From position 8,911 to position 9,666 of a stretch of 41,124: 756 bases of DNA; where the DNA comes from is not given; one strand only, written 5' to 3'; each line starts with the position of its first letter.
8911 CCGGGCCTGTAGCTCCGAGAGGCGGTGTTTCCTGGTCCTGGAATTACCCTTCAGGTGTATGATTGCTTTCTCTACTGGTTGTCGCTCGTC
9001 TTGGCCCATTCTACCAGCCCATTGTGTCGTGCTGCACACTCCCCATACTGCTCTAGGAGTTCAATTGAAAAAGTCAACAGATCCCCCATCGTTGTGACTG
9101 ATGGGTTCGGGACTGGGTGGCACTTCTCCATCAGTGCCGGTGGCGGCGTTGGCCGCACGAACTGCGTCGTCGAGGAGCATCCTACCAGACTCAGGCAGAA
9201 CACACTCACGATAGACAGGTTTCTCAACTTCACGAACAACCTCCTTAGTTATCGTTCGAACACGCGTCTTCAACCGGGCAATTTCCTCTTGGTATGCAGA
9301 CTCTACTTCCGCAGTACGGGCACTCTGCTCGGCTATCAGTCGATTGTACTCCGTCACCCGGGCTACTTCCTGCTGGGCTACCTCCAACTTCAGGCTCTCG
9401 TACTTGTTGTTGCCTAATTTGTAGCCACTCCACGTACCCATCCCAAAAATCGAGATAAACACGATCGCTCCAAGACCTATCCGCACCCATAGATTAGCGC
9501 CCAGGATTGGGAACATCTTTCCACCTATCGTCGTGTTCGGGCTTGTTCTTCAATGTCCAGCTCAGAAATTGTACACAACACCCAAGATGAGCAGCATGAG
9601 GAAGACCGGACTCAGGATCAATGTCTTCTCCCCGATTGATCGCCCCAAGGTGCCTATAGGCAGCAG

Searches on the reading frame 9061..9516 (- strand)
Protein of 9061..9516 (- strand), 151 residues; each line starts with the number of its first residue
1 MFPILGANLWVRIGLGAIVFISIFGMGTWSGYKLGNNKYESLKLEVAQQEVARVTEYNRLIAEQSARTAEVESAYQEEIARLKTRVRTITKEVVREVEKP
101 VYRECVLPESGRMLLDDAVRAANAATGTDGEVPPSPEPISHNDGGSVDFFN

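Call 68: search_protein_families(library=pfam, proteins=[window:9061-9516:-], max_evalue=0.1)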
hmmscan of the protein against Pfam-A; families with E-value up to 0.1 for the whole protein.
window:9061-9516:- (151 aa): 1 family
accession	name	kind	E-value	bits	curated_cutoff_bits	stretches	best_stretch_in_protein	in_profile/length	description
PF14942.11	Muted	-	0.078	13.6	26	1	45-90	98-143/146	Organelle biogenesis, Muted-like protein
